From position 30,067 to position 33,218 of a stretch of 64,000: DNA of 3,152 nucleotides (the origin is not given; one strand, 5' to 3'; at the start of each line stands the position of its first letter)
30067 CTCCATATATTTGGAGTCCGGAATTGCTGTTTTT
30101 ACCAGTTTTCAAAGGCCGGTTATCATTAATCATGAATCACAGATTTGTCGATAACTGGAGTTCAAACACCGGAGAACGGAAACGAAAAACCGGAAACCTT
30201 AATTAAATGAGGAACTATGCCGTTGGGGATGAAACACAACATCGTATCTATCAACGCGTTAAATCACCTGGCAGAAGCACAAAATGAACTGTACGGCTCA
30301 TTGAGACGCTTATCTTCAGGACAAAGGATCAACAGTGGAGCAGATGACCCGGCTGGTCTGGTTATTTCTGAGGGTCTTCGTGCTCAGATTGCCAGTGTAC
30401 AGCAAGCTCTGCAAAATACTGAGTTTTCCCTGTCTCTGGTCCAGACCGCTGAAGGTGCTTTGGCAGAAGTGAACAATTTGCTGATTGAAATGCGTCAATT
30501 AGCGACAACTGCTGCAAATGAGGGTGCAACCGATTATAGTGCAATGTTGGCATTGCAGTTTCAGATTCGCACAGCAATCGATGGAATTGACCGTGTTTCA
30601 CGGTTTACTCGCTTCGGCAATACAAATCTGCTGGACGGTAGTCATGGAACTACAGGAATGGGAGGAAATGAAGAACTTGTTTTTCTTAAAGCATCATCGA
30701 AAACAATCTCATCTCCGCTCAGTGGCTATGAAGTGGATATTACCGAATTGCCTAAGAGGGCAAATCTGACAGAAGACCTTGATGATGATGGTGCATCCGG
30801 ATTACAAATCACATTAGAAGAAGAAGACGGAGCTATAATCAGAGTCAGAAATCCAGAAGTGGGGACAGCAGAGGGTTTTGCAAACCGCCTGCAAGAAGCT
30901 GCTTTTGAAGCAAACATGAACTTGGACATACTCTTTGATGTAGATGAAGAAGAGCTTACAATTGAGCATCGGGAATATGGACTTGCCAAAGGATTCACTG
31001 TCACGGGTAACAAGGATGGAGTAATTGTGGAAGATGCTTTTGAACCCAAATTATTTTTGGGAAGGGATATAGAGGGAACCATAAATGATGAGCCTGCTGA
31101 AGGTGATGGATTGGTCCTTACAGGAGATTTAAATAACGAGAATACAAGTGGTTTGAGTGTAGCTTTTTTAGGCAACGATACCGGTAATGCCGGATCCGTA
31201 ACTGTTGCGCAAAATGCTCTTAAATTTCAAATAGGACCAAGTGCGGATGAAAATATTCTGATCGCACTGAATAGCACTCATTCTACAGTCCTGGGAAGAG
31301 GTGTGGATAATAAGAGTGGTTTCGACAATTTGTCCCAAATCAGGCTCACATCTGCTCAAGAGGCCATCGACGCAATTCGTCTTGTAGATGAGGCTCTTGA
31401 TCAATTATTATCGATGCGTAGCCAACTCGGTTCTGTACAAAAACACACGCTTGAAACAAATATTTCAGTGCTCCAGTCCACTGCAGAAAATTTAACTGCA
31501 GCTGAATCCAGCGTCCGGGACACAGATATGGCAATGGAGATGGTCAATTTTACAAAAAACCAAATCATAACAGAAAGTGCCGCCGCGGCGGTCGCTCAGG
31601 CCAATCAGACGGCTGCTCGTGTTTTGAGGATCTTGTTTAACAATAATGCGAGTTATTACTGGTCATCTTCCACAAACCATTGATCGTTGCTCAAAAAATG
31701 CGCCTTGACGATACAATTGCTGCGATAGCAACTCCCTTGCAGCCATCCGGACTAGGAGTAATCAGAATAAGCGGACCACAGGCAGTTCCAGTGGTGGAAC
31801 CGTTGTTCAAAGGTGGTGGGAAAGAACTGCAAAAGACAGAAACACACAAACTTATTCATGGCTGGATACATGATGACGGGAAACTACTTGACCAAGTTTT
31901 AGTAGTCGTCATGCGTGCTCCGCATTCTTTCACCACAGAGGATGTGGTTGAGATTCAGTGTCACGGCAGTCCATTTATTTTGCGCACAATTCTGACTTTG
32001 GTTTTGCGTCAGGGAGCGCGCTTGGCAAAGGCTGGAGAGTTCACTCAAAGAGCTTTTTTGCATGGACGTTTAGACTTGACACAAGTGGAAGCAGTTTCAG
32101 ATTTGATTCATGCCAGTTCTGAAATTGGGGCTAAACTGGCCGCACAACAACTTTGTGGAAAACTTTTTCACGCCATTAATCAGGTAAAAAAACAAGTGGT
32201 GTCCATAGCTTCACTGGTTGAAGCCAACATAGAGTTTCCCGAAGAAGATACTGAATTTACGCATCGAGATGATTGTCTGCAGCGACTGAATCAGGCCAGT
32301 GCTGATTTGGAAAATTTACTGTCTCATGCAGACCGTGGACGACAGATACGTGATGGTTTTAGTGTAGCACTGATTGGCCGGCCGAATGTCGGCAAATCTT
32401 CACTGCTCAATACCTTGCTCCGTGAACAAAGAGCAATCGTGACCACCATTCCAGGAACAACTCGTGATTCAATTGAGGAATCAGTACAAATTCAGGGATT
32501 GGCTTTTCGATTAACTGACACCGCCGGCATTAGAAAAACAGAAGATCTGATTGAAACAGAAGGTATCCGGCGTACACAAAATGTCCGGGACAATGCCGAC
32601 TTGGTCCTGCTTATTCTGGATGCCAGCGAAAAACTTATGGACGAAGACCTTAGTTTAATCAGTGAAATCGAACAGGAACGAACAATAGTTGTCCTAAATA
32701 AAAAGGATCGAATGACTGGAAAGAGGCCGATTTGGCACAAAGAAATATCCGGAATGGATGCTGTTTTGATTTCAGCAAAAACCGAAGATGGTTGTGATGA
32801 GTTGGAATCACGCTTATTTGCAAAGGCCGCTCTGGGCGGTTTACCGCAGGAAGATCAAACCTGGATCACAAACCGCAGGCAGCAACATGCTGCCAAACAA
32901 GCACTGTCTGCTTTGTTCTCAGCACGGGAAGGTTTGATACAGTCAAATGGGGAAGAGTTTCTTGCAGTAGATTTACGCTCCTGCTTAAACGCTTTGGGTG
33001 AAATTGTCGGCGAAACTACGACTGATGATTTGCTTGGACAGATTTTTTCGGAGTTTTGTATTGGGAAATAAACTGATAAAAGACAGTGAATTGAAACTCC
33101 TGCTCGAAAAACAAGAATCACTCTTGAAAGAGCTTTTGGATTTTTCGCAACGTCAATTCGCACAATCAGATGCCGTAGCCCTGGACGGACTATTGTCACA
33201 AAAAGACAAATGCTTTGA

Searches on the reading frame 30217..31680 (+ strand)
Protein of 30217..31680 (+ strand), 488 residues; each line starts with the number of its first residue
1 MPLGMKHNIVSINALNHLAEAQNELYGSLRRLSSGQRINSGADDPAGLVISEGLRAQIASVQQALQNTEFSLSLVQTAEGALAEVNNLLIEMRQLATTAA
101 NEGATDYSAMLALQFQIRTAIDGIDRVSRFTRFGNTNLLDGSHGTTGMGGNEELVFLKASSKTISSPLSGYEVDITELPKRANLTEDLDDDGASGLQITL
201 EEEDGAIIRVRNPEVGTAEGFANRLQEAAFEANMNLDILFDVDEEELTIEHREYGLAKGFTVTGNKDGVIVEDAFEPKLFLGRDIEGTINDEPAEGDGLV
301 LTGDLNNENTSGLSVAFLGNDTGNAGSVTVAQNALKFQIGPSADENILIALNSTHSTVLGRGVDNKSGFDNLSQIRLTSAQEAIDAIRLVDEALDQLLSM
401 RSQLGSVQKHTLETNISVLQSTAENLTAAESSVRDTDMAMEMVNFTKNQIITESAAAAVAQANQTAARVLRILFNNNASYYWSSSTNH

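Call 56: search_protein_families(library=pfam, proteins=[window:30217-31680:+], max_evalue=0.001)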
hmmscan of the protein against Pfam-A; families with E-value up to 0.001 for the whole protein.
window:30217-31680:+ (488 aa): 2 families
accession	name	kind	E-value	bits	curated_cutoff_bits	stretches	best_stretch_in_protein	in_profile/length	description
PF00669.25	Flagellin_N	-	3.4e-30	105.3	26.6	1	6-142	2-137/139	Bacterial flagellin N-terminal helical region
PF00700.27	Flagellin_C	-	9.3e-18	64.8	23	1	388-473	2-86/86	Bacterial flagellin C-terminal helical region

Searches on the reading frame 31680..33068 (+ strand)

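Call 56: search_protein_families(library=pfam, proteins=[window:31680-33068:+], max_evalue=0.001)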
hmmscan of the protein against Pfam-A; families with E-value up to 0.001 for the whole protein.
window:31680-33068:+ (463 aa): 7 families
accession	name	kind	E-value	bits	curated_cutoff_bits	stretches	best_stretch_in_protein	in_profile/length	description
PF12631.12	MnmE_helical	-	1.2e-53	182.8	40.1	1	133-460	1-211/211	MnmE helical domain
PF10396.14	TrmE_N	-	4.5e-41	140.2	29.8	1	12-130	1-117/117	GTP-binding protein TrmE N-terminus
PF01926.29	MMR_HSR1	-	5.2e-27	94.6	21.9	1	229-341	2-113/113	50S ribosome-binding GTPase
PF02421.24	FeoB_N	-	8.7e-16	58.3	27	1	228-377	2-154/156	Ferrous iron transport protein B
PF03193.22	RsgA_GTPase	-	1.9e-06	28.3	30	0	227-259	107-139/174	RsgA GTPase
PF00350.29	Dynamin_N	-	1e-05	26.1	27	0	229-261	1-33/168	Dynamin family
PF04548.22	AIG1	-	0.00011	22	27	1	229-344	3-128/212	AIG1 family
